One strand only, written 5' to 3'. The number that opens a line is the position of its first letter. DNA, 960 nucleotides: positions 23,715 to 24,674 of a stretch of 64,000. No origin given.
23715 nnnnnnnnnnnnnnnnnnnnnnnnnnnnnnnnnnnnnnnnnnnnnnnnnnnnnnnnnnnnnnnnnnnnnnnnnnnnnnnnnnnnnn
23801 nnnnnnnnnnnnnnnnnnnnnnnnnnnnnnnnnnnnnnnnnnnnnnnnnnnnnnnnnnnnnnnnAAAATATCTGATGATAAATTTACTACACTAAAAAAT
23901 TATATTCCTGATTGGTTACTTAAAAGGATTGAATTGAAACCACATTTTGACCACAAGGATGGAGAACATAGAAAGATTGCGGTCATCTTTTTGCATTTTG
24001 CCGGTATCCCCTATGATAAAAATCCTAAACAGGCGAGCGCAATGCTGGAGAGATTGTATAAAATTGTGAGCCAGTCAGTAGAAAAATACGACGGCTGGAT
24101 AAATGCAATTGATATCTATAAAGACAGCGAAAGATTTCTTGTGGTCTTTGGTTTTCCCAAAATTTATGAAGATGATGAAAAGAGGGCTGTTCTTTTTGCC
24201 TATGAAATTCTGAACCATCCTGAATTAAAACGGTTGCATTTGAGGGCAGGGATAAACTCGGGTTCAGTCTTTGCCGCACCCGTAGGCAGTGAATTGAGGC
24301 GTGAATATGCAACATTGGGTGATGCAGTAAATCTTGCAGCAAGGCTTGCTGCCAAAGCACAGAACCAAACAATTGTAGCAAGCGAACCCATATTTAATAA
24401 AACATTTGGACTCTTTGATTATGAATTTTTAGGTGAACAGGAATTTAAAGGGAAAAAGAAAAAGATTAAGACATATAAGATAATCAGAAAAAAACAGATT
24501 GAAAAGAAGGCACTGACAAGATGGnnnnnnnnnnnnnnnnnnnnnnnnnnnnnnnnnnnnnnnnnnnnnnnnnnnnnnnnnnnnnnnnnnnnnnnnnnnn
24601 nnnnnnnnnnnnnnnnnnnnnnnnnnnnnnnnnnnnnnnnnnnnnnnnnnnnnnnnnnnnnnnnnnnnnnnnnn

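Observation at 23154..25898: Single-chain pseudo-heterodimeric class III cyclase (C1-like plus C2-like CHDs) fused to a STAND ATPase and TPRs, with an unresolved or disrupted 5' end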

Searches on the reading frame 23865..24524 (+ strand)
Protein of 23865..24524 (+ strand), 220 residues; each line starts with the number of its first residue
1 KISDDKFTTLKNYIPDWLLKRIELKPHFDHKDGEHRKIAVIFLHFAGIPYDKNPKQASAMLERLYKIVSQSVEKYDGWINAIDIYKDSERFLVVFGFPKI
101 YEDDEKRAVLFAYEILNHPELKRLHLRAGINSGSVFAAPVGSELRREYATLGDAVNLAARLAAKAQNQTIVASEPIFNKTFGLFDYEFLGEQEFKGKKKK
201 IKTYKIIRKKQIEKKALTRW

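Call 16: search_solved_structures(query=window:23865-24524:+, max_evalue=0.01, show_alignments=3)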
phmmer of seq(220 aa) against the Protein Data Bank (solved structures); distinct sequences matched with E-value up to 0.01: 35.
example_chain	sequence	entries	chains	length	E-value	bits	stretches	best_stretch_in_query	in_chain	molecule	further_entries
4oya_A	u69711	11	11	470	2e-12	50.5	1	9-162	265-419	Adenylate cyclase type 10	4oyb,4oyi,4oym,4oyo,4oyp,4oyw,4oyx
4cm2_A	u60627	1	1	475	2e-12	50.4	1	9-162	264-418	ADENYLATE CYCLASE TYPE 10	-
4clf_A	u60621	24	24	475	2e-12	50.4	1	9-162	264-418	ADENYLATE CYCLASE TYPE 10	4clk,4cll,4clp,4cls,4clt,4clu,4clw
4cm0_A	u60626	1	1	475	2.1e-12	50.4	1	9-162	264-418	SOLUBLE ADENYLYL CYCLASE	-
5x4t_A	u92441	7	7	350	2.2e-11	47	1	121-208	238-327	Photoactivated adenylyl cyclase | Family 3 adenylate cyclase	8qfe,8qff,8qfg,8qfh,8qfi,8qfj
9f1z_A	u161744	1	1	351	2.2e-11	47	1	121-208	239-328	Family 3 adenylate cyclase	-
4yus_A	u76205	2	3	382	2.4e-11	46.9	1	121-208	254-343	Family 3 adenylate cyclase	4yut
5x4u_A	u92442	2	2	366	2.4e-11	46.9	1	121-208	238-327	Photoactivated adenylyl cyclase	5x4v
9f1w_A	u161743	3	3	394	2.8e-11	46.7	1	121-208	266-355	Family 3 adenylate cyclase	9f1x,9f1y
6sir_A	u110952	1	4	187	5.4e-09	39.2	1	75-209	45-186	Nucleotide cyclase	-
9bcv_A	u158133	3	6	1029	5.5e-09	39.2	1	45-209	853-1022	Atrial natriuretic peptide receptor 1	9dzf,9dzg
9dzh_A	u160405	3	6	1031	5.5e-09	39.2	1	45-209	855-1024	Atrial natriuretic peptide receptor 1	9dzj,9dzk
9bcl_A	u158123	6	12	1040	5.6e-09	39.2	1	45-209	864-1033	Atrial natriuretic peptide receptor 1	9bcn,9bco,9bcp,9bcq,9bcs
5oyh_A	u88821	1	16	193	6.6e-09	38.9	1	75-210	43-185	Nucleotide cyclase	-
6ao9_A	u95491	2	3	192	2.1e-08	37.3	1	75-210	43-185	Bacterio-rhodopsin/guanylyl cyclase 1 fusion protein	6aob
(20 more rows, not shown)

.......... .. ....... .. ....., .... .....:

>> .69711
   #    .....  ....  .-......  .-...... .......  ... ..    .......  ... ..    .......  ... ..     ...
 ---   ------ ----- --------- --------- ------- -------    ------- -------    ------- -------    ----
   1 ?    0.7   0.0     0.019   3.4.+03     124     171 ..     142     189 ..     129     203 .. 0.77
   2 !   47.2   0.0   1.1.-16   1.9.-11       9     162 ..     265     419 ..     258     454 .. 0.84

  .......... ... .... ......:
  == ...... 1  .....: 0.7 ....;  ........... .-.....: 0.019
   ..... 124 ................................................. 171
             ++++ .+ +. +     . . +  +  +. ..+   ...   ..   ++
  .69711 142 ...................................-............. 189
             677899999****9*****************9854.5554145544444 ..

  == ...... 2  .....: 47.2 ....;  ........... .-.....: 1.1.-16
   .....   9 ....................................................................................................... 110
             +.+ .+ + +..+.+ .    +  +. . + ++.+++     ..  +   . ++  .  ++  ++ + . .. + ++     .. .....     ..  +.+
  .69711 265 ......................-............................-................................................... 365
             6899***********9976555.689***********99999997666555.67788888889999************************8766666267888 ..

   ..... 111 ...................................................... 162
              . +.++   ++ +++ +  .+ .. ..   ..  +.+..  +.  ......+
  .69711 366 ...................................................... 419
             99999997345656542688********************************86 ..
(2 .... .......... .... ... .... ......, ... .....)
